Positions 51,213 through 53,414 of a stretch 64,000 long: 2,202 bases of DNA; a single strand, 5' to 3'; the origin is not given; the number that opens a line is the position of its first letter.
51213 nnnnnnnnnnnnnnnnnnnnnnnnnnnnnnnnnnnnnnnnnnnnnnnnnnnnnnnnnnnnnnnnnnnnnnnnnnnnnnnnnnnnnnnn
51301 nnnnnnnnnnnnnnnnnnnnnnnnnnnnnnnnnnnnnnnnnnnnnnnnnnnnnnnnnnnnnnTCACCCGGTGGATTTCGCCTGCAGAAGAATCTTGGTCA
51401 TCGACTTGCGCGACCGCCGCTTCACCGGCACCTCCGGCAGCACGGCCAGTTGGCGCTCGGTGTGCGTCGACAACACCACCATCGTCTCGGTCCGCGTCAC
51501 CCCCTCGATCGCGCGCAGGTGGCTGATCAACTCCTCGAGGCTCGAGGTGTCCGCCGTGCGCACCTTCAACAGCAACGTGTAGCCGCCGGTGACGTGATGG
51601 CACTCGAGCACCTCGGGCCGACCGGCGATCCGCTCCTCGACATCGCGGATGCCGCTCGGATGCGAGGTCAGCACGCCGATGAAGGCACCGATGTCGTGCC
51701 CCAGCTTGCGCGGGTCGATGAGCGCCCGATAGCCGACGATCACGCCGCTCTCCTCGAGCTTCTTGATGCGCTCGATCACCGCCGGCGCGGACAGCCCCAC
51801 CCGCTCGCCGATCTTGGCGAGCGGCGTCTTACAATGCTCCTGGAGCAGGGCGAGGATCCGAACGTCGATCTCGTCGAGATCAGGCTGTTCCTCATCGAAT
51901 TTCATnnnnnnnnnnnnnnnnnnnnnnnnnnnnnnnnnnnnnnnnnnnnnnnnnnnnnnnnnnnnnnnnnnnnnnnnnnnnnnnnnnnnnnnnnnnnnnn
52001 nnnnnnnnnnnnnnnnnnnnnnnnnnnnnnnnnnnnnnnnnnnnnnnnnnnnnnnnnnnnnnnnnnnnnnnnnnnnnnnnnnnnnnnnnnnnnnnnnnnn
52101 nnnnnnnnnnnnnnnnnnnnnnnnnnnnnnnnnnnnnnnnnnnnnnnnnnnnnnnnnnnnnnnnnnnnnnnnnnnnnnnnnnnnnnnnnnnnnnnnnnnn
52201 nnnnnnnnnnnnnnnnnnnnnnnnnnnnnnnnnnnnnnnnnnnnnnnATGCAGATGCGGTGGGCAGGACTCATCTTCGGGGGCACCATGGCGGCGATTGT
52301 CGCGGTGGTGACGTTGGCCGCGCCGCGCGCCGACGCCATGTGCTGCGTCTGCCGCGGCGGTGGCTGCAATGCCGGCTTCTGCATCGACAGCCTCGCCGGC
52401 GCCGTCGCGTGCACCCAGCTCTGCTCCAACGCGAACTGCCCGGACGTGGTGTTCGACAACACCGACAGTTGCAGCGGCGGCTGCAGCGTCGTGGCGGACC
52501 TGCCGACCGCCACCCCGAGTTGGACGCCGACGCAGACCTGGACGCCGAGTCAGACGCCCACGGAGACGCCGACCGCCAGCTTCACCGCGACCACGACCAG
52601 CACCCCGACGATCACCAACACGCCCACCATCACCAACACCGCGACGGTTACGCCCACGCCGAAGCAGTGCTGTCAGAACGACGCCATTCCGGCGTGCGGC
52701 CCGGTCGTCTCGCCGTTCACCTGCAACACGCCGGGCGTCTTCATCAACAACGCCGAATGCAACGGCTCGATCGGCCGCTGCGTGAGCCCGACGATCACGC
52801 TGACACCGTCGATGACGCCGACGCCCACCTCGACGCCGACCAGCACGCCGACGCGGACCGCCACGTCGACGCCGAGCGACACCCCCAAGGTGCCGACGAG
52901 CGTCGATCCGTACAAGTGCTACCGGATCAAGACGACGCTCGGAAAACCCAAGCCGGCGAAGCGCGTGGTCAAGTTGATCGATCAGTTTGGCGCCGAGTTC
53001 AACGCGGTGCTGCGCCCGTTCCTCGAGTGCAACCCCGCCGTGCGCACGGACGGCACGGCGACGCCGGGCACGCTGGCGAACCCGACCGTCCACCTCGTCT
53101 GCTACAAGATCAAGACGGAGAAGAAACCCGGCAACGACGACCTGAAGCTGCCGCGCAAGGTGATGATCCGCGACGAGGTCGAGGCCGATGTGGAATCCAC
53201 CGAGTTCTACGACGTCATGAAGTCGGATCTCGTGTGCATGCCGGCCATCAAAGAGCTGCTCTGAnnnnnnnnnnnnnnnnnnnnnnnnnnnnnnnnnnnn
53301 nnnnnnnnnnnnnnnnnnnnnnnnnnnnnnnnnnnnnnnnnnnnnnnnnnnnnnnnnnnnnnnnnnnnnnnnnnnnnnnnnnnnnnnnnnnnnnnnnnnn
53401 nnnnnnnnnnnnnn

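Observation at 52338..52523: Conserved 10-cysteine 'MCCVC' domain at the mature N-terminus of two secreted paralogs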

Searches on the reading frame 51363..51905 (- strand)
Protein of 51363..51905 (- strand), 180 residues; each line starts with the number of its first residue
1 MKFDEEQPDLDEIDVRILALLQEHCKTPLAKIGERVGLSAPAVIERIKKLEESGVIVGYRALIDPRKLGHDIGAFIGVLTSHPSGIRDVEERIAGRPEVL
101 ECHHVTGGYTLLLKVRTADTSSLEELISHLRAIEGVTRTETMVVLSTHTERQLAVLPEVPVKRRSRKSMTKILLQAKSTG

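Call 26: find_encoding_contigs(protein=window:51363-51905:-, flank=10000, max_places=4)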
Protein window:51363-51905:- (180 aa): no gene with exactly this product is on record in the collection.

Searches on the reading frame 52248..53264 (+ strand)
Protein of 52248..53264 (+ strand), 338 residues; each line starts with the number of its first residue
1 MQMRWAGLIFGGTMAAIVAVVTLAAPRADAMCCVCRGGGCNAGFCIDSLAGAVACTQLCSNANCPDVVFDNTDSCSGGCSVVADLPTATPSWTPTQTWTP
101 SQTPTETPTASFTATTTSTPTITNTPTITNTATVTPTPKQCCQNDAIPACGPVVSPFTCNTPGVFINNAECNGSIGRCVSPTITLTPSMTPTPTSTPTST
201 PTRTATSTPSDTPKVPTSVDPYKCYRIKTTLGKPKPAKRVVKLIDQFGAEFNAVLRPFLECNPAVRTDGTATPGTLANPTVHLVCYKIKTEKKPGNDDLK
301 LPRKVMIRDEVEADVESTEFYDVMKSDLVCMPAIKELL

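Call 4: search_protein_families(library=pfam, proteins=[window:52248-53264:+], max_evalue=10)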
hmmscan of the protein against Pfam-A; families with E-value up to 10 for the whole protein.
window:52248-53264:+ (338 aa): 1 family
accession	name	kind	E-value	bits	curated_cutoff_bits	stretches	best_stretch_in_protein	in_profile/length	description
PF24247.1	DUF7450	-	2e-06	28.1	27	1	210-293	46-125/151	Repeat of unknown function (DUF7450)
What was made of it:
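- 52902..53261 (+): A C-terminal DUF7450-type all-β domain with four conserved Cys. Pfam PF24247 scores 28.1 bits against a cut-off of 27 (call 4).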

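Call 5: search_protein_families(library=ncbifam, proteins=[window:52248-53264:+], max_evalue=10)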
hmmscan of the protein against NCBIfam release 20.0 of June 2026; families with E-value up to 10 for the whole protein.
window:52248-53264:+ (338 aa): 1 family
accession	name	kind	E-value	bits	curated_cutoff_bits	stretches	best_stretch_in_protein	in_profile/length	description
NF052345.1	S_layer_anammox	exception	8.1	3.6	1400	1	165-215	1259-1308/1596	Kustd1514 family S-layer glycoprotein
